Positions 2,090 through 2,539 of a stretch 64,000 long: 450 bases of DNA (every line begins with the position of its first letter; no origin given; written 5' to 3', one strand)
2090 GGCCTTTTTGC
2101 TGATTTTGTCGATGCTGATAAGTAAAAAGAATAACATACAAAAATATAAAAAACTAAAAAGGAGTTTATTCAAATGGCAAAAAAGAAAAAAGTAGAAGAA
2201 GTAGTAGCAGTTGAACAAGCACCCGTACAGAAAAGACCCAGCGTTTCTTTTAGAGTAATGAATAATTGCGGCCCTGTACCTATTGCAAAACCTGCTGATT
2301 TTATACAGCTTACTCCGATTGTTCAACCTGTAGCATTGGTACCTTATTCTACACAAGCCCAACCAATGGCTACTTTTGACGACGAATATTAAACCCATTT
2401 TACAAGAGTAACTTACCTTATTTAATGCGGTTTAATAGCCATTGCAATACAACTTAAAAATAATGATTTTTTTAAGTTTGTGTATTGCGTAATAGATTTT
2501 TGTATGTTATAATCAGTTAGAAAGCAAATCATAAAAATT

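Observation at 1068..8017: Seven co-oriented genes share a ~30-aa Pro/Val/Gln motif (VQP-x-[AS]-[LM]-VPY-x-x-Q-x-Q) that I cannot assign to any known family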

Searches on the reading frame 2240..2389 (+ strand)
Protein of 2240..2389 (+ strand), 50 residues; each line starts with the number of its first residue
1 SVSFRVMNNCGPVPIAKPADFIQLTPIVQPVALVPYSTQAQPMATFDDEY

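Call 7: find_homologous_proteins(query=A1, max_evalue=0.01)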
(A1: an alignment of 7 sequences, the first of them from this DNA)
Query A1 (7 sequences) (50 aa, profile of the alignment): 153 proteins with E <= 0.01 among 211 candidates; the best 120 are listed.
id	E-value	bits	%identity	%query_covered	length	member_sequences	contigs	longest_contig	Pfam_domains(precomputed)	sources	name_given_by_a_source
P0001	3.4e-26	108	98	100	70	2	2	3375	-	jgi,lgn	-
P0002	3.5e-26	108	98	100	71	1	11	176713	-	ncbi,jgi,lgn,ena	ncbi:MAG: hypothetical protein ACOYIQ_03340 [Christensenellales bacterium]|jgi:hypothetical protein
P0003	3.9e-26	108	98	100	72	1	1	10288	-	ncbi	-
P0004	4.0e-26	108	96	100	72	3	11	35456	-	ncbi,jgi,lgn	ncbi:MAG: hypothetical protein ACOYIQ_06410 [Christensenellales bacterium]|jgi:hypothetical protein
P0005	4.0e-26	108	96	100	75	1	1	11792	-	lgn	-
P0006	4.1e-26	108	98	100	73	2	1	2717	-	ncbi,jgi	-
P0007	4.2e-26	108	96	100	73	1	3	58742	-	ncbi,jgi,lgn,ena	-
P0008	4.4e-26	108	100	100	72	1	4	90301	-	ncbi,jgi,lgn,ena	-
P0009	4.4e-26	108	100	100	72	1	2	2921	-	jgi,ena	-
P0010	4.7e-26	108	96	100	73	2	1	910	-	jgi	-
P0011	4.7e-26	108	96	100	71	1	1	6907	-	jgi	jgi:hypothetical protein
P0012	4.8e-26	108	96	100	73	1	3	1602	-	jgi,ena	-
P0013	4.8e-26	108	100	100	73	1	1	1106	-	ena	-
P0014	4.8e-26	108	96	100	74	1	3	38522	-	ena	-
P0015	4.9e-26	108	96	100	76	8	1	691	-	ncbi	-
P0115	2.9e-19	86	73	98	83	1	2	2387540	-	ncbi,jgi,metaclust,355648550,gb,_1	jgi:hypothetical protein|metaclust:\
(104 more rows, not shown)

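Call 10: find_encoding_contigs(protein=P0115, flank=10000, max_places=4)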
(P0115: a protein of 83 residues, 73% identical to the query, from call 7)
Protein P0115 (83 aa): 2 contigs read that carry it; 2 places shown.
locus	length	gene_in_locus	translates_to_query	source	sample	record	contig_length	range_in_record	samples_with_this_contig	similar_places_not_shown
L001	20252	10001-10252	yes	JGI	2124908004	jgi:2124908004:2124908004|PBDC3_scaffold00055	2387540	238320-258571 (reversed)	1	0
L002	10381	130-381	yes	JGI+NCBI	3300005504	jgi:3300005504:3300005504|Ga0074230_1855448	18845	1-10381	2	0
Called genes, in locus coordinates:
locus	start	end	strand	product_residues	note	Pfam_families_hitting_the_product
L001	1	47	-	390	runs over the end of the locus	PF25198:Spore_GerAC_N, PF05504:Spore_GerAC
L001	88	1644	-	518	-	PF03323:GerA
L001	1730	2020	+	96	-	PF00462:Glutaredoxin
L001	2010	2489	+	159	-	PF02943:FeThRed_B, PF21349:RUBY_RBDX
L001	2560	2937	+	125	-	PF00583:Acetyltransf_1 (weak)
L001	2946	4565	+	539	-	PF00749:tRNA-synt_1c, PF03950:tRNA-synt_1c_C, PF20974:tRNA-synt_1c_C2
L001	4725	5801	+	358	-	PF13240:Zn_Ribbon_1 (weak)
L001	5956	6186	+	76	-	-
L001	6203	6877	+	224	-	-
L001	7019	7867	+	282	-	-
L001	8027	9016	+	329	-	-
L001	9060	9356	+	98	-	-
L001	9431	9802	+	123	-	-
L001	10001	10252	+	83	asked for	-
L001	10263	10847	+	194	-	-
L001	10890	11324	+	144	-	-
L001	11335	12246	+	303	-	-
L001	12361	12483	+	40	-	-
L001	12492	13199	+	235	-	-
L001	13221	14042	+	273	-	PF04055:Radical_SAM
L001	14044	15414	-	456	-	PF14691:Fer4_20, PF13738:Pyr_redox_3 (faint), PF00070:Pyr_redox (faint), PF07992:Pyr_redox_2, PF01262:AlaDh_PNT_C (weak)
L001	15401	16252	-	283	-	PF10418:DHODB_Fe-S_bind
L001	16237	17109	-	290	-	PF01261:AP_endonuc_2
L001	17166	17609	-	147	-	PF01281:Ribosomal_L9_N, PF03948:Ribosomal_L9_C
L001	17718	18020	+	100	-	PF07561:DUF1540 (faint)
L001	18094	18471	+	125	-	PF01325:Fe_dep_repress, PF02742:Fe_dep_repr_C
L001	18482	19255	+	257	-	PF02585:PIG-L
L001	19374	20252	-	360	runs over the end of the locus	PF01128:IspD, PF12804:NTP_transf_3, PF02542:YgbB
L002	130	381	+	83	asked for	-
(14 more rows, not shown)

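Call 15: search_solved_structures(query=A2, max_evalue=10, show_alignments=3)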
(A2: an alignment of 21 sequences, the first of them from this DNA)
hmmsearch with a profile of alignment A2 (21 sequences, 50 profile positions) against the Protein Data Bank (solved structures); distinct sequences matched with E-value up to 10: 0.

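Call 16: find_encoding_contigs(protein=P0008, flank=3000, max_places=4)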
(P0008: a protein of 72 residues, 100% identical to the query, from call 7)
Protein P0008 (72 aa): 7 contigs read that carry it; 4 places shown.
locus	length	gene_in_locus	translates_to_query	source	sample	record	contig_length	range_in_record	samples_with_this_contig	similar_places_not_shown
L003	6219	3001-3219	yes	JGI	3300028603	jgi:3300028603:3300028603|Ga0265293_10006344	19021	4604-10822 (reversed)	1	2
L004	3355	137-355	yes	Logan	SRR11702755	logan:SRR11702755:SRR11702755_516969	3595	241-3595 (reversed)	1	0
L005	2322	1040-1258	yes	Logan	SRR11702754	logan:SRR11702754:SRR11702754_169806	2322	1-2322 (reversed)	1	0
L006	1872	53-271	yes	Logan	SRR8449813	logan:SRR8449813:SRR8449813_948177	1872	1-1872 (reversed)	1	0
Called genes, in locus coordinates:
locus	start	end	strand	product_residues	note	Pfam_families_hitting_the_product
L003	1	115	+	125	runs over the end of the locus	-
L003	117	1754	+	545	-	PF00749:tRNA-synt_1c, PF03950:tRNA-synt_1c_C, PF20974:tRNA-synt_1c_C2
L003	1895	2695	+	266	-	PF12773:DZR (weak)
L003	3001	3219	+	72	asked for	-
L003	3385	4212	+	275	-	-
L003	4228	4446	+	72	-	-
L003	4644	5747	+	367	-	PF12420:DUF3671 (faint)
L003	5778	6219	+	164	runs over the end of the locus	-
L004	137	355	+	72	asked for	-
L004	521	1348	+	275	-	-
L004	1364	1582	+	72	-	-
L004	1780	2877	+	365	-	PF12420:DUF3671 (faint)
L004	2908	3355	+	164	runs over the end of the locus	-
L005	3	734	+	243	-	?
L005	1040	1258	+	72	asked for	-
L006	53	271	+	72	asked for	-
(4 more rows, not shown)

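Call 22: search_protein_representatives(alignment_id=A2)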
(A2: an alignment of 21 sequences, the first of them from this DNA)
Query: 21 sequences, 50 profile positions. Proteins with E-value up to 0.001 (for the whole library): 173; up to 1e-10: 61; up to 1e-30: 0. The best 150 are listed.
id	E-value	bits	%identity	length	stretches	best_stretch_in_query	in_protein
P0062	2.4e-27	110.2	-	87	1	2-50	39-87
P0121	4.3e-24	99.8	-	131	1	2-50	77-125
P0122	2.5e-23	97.4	-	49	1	7-50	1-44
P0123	4.9e-23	96.4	-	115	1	2-49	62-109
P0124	1.2e-22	95.2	-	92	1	2-50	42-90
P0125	4.1e-22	93.5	-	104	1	2-46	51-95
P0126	3.4e-21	90.5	-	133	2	1-49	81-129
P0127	2.6e-19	84.5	-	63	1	1-48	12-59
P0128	7.6e-19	83.0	-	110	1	3-48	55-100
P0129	3.0e-18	81.1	-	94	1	10-48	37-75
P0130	1.2e-16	75.9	-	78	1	10-49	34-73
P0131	1.5e-16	75.6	-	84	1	2-49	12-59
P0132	2.5e-16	74.9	-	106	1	11-48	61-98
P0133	3.1e-16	74.6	-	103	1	3-49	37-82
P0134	4.6e-16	74.1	-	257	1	2-49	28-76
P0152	6.5e-13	64.0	-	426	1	4-49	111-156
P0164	5.5e-12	61.0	-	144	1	4-50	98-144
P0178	8.3e-11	57.3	-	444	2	3-49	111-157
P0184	2.8e-10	55.6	-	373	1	3-49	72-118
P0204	2.7e-09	52.4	-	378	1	11-49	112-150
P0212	1.7e-08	49.8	-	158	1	2-45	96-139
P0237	1.2e-06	44.0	-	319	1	16-48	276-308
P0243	1.0e-05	41.0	-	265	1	20-45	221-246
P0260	1.2e-04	37.6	-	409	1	23-49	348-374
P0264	1.6e-04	37.1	-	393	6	9-32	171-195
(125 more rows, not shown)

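Call 24: find_related_loci(query=A2, collection=genome_contigs, flank=10000)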
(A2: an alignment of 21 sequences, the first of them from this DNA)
Query A2 (50 aa) in genome_contigs; peptide patterns used: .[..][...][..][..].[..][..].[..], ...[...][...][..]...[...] (x = any residue, [..] = any of these).
121 stretches matched a pattern; 85 encode a relative of the query (tblastn E <= 1e-3); the best 80 are kept; 66 distinct loci.
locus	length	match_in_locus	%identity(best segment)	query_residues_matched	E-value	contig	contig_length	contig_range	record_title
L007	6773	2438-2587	96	1-50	4e-29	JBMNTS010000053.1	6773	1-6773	MAG: Christensenellales bacterium isolate SBF912SR2HQ0016 scaffold_51262_c1, whole genome shotgun sequence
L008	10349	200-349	98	1-50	2e-29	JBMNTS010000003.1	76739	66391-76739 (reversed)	MAG: Christensenellales bacterium isolate SBF912SR2HQ0016 scaffold_1321_c1, whole genome shotgun sequence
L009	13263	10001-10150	98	1-50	3e-29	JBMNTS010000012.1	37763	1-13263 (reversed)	MAG: Christensenellales bacterium isolate SBF912SR2HQ0016 scaffold_4283_c1, whole genome shotgun sequence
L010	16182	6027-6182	81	1-50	1e-24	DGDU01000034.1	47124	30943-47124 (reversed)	MAG TPA_asm: Christensenella sp. UBA3944 UBA3944_contig_10338, whole genome shotgun sequence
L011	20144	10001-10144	79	2-49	2e-23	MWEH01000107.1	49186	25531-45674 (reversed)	MAG: Firmicutes bacterium ADurb.Bin080 BWX72_contig000107, whole genome shotgun sequence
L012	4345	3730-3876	82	1-49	2e-23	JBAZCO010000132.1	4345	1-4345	MAG: Clostridia bacterium isolate SO_2017_LW2_74 scaffold_43127_c1_LW138R_2017, whole genome shotgun sequence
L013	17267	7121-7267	78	1-49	2e-23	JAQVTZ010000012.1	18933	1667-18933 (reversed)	MAG: Clostridia bacterium isolate STF1_44 NODE_7333_length_18933_cov_6.144156_Sandtown_F1, whole genome shotgun sequence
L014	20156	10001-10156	79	1-50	2e-23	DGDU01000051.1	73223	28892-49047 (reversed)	MAG TPA_asm: Christensenella sp. UBA3944 UBA3944_contig_1246, whole genome shotgun sequence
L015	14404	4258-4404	80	1-49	2e-23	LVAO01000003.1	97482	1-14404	MAG: Clostridiales bacterium Firm_09 Firm_09_contig_2905, whole genome shotgun sequence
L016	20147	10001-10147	80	1-49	2e-23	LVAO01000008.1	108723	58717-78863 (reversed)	MAG: Clostridiales bacterium Firm_09 Firm_09_contig_7339, whole genome shotgun sequence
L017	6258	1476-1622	78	1-49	5e-23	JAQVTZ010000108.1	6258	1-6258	MAG: Clostridia bacterium isolate STF1_44 NODE_47026_length_6258_cov_6.087261_Sandtown_F1, whole genome shotgun sequence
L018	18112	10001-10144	77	2-49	5e-23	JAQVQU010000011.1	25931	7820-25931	MAG: Clostridia bacterium isolate STF1_234 NODE_4302_length_25931_cov_21.255426_Sandtown_F1, whole genome shotgun sequen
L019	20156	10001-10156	81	1-50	5e-23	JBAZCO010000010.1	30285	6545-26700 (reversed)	MAG: Clostridia bacterium isolate SO_2017_LW2_74 scaffold_3343_c1_LW138R_2017, whole genome shotgun sequence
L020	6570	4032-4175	77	2-49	8e-23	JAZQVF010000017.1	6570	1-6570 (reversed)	MAG: Candidatus Stercoripulliclostridium sp. isolate T1900045171_TC20190165.MAGScoT_cleanbin_000006 SGB_5191_k141_678910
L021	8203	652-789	80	2-47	2e-22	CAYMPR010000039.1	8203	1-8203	MAG TPA_asm: uncultured Christensenellaceae bacterium isolate binchicken_co154_75 genome assembly, contig: NODE_18486_le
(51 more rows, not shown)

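Call 53: search_protein_families(library=pfam, proteins=[P0264, P0260, P0243, P0237, P0152, P0178, P0184, P0204, P0164, P0212], max_evalue=0.01)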
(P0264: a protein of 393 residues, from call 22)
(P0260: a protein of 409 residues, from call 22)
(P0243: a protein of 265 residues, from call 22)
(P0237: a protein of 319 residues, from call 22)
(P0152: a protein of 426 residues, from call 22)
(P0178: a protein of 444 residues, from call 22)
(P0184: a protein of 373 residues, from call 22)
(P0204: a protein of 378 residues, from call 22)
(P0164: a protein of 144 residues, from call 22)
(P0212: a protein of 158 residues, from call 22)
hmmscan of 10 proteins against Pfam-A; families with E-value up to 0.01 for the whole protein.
P0264 (393 aa): 2 families
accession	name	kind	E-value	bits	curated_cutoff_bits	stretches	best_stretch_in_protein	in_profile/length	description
PF06706.16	CTV_P6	-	7.7e-05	22.8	25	0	198-207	37-46/51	Citrus tristeza virus 6-kDa protein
PF02720.22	DUF222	-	0.00012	22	24.4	0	283-310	269-296/306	Domain of unknown function (DUF222)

P0260 (409 aa): 10 families
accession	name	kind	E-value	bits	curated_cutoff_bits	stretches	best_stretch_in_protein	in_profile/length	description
PF13240.11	Zn_Ribbon_1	-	1.9e-21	75.6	25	4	62-83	2-23/23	zinc-ribbon domain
PF12773.13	DZR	-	1.2e-16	61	27.3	2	4-51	1-45/45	Double zinc ribbon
PF18912.6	DZR_2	-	8.7e-09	35.5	27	2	33-79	10-55/56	Double zinc ribbon domain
PF13248.11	Zn_ribbon_3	-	2.1e-05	24.2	27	0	204-225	2-23/26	zinc-ribbon domain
PF24463.1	DUF7577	-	8.5e-05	22.5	28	1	33-54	5-26/27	Domain of unknown function (DUF7577)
PF17032.10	Zn_ribbon_15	-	0.0024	19.1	28.9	0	33-80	26-73/73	zinc-ribbon family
PF00641.23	Zn_ribbon_RanBP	-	0.0035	17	27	1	207-225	7-25/30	Zn-finger in Ran binding protein and others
PF14768.12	RPA_interact_C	-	0.0049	17.8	25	1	61-111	1-46/80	Replication protein A interacting C-terminal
PF04810.20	zf-Sec23_Sec24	-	0.0053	17.2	25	1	186-216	8-35/39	Sec23/Sec24 zinc finger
PF03938.19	OmpH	-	0.0087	16.7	32.4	0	96-189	12-108/141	Outer membrane protein (OmpH-like)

P0243 (265 aa): 8 families
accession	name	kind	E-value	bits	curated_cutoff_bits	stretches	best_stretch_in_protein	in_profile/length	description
PF12773.13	DZR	-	6.1e-22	78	27.3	3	4-52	1-45/45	Double zinc ribbon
PF13240.11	Zn_Ribbon_1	-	5.2e-17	61.5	25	3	4-24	2-22/23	zinc-ribbon domain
PF13248.11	Zn_ribbon_3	-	2.3e-11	43.2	27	3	130-152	2-24/26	zinc-ribbon domain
PF18912.6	DZR_2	-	4.5e-09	36.4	27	1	4-51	10-55/56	Double zinc ribbon domain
PF24463.1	DUF7577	-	2.3e-08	33.9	28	1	3-23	4-24/27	Domain of unknown function (DUF7577)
PF17032.10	Zn_ribbon_15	-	1.1e-07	33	28.9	1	2-22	53-73/73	zinc-ribbon family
PF07191.17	Zn_ribbon_6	-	0.0015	18.9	25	0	48-85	3-39/67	Double zinc ribbon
PF24460.1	DUF7575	-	0.0089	15.8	28.5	0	3-25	5-27/28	Domain of unknown function (DUF7575)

P0237 (319 aa): 4 families
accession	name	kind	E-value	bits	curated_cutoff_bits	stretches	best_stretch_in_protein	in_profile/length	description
PF13240.11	Zn_Ribbon_1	-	0.00027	21.1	25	1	123-143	2-22/23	zinc-ribbon domain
PF13248.11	Zn_ribbon_3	-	0.0011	18.8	27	1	122-142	4-24/26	zinc-ribbon domain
PF12773.13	DZR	-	0.0015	19.1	27.3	1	123-141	27-45/45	Double zinc ribbon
PF21074.2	GDH_C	-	0.006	16.2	26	1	28-94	265-331/339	Glutamate dehydrogenase, C-terminal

P0152 (426 aa): 0 families

P0178 (444 aa): 0 families

P0184 (373 aa): 1 family
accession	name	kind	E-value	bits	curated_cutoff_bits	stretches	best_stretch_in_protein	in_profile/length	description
PF12420.13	DUF3671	-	0.002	18.1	34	0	187-288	156-209/223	Fam-L, Fam-M like protein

P0204 (378 aa): 1 family
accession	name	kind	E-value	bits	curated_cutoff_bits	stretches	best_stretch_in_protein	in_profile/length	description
PF17555.7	TssN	-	0.0044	16.9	30.3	1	194-309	20-135/274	Type VI secretion system, TssN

P0164 (144 aa): 0 families

P0212 (158 aa): 0 families

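Call 64: find_related_loci(query=A2, collection=viral_contigs, flank=6000)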
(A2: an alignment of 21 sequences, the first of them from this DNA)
Query A2 (50 aa) in viral_contigs; peptide patterns used: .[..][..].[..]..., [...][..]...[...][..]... (x = any residue, [..] = any of these).
31 stretches matched a pattern, but none encodes a relative of the query by tblastn (E <= 1e-3).
